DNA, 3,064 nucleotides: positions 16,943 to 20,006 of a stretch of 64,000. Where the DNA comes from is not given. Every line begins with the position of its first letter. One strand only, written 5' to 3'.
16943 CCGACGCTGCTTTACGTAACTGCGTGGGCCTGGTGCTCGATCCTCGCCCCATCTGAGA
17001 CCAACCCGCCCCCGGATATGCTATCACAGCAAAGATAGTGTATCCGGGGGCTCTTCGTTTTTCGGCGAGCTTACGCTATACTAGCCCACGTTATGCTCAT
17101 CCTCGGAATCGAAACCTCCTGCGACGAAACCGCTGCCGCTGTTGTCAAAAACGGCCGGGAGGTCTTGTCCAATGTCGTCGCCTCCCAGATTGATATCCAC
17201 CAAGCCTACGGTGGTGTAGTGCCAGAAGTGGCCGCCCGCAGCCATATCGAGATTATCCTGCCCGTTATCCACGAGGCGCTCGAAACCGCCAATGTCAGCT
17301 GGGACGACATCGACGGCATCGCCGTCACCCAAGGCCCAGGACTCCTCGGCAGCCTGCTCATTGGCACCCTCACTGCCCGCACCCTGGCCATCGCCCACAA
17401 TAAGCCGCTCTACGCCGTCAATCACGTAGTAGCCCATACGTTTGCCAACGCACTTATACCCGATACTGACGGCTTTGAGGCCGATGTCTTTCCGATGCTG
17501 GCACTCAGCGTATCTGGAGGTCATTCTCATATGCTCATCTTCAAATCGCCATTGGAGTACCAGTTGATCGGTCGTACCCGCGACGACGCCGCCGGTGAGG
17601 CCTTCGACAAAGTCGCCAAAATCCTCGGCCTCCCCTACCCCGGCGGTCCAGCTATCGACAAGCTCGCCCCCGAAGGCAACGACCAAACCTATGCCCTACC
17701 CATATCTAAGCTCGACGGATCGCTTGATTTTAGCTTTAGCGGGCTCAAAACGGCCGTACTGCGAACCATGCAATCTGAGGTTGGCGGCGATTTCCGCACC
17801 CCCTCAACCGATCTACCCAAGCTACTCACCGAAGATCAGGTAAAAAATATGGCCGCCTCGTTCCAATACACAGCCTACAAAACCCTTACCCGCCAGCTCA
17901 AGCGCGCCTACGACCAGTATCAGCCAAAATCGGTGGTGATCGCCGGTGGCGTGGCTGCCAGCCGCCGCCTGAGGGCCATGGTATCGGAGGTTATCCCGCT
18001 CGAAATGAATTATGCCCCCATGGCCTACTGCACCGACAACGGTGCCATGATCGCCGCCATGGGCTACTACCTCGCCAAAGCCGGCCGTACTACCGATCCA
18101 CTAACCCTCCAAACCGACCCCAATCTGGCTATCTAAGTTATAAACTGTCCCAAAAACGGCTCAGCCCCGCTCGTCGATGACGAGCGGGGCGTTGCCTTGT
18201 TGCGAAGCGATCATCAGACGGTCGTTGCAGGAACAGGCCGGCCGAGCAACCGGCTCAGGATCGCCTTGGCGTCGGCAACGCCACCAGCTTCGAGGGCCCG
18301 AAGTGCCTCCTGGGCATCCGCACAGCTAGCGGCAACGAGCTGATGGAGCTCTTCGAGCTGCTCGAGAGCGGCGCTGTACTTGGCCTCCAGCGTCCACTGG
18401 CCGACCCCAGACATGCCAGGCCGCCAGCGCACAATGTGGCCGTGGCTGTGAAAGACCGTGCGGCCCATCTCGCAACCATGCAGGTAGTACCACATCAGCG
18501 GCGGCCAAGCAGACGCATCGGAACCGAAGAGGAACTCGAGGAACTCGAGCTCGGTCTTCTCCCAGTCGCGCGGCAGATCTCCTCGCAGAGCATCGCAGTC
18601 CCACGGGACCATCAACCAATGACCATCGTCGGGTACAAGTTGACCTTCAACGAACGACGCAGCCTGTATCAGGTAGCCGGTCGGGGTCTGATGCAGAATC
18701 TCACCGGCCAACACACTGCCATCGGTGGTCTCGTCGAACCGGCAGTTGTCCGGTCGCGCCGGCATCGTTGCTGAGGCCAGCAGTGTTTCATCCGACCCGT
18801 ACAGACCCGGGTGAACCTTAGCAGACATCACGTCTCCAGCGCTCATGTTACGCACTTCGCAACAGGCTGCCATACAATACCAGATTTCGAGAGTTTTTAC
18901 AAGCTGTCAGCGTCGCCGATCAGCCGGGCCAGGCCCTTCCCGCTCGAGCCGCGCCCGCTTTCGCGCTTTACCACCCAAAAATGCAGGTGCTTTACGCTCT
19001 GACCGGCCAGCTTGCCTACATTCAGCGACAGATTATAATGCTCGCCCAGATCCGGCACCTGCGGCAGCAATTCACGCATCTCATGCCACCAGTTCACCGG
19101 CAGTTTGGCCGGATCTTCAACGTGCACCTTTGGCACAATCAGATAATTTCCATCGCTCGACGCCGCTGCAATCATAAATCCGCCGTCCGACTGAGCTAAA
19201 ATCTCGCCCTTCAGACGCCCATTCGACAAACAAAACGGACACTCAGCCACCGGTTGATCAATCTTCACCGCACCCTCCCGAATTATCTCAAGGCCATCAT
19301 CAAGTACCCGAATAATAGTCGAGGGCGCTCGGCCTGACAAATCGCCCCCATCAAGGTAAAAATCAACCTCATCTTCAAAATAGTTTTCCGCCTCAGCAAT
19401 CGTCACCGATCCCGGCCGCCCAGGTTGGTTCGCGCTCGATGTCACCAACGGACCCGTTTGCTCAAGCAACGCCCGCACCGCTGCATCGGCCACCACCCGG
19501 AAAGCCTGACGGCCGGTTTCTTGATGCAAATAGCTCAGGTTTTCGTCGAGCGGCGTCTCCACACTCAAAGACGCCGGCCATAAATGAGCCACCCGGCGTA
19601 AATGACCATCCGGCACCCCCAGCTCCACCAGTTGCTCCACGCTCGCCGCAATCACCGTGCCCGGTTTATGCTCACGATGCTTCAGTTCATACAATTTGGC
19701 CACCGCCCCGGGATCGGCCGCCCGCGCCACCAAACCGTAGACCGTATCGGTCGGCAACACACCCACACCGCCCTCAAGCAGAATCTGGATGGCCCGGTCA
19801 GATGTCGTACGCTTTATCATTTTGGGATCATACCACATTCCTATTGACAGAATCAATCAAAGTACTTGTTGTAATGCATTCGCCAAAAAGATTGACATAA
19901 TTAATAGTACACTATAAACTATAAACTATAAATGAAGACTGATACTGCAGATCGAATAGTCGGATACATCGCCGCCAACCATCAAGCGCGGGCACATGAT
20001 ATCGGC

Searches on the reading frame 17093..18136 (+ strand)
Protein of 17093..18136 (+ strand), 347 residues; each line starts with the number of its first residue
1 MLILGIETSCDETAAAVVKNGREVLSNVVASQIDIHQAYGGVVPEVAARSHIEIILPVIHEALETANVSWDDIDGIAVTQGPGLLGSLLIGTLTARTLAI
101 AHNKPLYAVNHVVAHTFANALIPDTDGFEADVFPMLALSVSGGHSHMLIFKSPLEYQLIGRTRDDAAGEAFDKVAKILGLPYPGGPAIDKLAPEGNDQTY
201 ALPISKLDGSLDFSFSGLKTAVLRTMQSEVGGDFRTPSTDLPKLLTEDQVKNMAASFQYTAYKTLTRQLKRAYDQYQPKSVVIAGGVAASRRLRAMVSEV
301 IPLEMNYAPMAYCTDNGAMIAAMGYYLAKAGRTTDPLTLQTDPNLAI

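Call 38: search_protein_families(library=pfam, proteins=[window:17093-18136:+], max_evalue=0.00001)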
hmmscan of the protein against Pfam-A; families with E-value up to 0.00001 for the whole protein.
window:17093-18136:+ (347 aa): 1 family
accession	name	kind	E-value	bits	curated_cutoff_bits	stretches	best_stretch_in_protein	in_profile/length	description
PF00814.31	TsaD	-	5.6e-91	305.3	24.8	1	23-321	1-263/264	tRNA N6-adenosine threonylcarbamoyltransferase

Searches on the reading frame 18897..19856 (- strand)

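Call 38: search_protein_families(library=pfam, proteins=[window:18897-19856:-], max_evalue=0.00001)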
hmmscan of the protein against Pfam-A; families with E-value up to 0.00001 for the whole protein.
window:18897-19856:- (319 aa): 1 family
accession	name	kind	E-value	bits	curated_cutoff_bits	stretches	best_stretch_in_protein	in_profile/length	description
PF01300.24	Sua5_yciO_yrdC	-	4.1e-38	131.1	25.1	1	25-195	2-178/178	Telomere recombination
